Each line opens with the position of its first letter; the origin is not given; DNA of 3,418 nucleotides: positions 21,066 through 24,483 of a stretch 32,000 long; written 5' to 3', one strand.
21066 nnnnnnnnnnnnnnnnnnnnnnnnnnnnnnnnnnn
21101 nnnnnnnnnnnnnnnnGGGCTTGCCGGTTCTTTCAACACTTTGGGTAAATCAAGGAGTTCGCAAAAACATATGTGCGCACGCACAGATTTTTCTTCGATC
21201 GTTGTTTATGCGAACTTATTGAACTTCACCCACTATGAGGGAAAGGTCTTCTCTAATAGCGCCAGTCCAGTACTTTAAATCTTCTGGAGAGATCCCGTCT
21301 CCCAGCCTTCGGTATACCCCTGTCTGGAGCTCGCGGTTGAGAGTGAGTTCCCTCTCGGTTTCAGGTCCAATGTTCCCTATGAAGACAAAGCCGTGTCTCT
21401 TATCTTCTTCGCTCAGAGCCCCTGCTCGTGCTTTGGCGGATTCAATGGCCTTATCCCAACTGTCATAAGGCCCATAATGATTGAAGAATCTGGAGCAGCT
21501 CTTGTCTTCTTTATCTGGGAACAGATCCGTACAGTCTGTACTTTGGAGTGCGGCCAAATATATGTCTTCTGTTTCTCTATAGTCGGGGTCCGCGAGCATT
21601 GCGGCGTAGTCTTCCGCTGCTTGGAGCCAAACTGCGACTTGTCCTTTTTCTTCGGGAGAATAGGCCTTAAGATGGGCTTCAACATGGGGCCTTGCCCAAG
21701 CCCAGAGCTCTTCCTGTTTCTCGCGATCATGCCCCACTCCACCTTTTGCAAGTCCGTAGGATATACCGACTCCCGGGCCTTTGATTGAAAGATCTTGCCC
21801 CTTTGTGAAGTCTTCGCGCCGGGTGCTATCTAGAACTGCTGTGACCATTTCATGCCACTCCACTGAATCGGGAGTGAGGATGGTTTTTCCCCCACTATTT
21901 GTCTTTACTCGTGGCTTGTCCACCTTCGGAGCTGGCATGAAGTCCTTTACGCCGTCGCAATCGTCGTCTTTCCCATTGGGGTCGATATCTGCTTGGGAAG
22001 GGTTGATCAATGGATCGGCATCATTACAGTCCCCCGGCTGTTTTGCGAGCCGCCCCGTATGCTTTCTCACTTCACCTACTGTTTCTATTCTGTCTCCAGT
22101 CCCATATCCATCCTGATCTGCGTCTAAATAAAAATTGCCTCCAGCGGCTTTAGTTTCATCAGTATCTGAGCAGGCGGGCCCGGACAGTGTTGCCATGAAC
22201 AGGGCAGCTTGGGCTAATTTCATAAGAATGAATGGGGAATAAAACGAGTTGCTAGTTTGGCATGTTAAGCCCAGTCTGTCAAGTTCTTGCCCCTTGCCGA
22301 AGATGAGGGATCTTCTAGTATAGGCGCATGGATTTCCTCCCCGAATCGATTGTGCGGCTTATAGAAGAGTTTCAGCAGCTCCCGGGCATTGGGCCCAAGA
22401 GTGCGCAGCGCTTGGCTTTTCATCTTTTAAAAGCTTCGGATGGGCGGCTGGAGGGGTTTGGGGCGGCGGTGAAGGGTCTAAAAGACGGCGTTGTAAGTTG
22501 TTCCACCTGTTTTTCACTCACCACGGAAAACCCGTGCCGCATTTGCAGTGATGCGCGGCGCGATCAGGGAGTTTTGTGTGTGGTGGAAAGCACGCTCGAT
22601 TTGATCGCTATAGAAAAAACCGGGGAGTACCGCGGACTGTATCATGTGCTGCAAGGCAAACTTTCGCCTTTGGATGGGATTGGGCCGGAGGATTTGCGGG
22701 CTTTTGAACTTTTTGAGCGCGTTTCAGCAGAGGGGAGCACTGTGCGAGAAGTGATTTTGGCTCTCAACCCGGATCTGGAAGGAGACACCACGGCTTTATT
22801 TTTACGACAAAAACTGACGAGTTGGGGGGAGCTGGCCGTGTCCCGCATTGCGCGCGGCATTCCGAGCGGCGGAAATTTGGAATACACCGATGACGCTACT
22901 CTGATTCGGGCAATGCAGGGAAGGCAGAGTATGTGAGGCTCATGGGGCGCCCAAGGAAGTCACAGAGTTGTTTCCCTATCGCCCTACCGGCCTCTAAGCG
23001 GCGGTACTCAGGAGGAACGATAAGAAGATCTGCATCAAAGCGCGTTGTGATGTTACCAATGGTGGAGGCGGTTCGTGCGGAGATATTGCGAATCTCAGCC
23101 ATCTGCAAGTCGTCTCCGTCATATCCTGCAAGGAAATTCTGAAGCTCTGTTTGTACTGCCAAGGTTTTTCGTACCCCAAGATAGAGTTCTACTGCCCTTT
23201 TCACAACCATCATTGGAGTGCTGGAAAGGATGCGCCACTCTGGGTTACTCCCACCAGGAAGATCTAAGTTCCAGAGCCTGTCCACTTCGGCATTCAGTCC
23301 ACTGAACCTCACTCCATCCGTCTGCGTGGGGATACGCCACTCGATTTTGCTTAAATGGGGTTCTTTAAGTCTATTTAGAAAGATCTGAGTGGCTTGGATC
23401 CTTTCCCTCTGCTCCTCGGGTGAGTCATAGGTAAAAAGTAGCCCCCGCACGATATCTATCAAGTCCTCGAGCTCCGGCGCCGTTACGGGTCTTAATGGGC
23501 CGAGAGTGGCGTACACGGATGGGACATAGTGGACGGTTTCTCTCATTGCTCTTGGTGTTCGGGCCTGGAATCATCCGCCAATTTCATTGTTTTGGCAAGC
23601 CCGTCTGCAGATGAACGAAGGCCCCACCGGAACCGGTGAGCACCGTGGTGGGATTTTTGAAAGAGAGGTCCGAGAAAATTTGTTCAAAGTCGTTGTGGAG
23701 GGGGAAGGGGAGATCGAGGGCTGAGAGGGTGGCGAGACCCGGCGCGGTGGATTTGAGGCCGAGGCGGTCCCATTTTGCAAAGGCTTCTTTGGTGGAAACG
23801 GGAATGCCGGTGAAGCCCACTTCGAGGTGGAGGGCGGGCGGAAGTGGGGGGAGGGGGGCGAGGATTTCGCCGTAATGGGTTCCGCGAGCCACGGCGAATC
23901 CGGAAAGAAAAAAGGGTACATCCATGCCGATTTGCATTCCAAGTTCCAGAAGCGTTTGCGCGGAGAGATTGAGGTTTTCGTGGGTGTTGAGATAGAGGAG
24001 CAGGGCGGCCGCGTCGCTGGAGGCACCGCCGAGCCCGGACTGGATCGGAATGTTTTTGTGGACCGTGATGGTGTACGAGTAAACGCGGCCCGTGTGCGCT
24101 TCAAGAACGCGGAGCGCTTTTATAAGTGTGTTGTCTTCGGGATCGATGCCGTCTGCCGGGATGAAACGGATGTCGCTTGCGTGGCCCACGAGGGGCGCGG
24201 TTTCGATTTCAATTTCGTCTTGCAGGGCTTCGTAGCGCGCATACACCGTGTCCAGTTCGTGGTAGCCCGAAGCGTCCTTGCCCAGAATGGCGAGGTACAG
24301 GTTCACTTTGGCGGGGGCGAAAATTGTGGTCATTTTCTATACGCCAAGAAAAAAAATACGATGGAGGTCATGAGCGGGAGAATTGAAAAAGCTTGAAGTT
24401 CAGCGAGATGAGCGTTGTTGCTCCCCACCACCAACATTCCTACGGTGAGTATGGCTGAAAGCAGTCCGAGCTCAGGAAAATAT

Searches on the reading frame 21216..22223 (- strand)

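Call 12: search_protein_families(library=pfam, proteins=[window:21216-22223:-], max_evalue=0.01)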
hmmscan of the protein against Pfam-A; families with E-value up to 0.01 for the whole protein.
window:21216-22223:- (335 aa): 1 family
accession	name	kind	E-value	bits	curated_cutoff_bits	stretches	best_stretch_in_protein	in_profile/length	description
PF11617.13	Cu-binding_MopE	-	1.1e-06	29.2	27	1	65-94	1-29/30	Putative metal-binding motif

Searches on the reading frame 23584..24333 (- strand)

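Call 49: search_protein_families(library=pfam, proteins=[window:23584-24333:-], max_evalue=1)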
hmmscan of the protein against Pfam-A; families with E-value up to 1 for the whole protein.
window:23584-24333:- (249 aa): 2 families
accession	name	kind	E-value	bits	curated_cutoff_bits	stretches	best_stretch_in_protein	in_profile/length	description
PF00288.32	GHMP_kinases_N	-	4.3e-16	59.3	22.3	1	68-145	1-86/87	GHMP kinases N terminal domain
PF22700.2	MVD-like_N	-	0.038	14.1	27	1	69-131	64-127/157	Diphosphomevalonate decarboxylase-like N-terminal domain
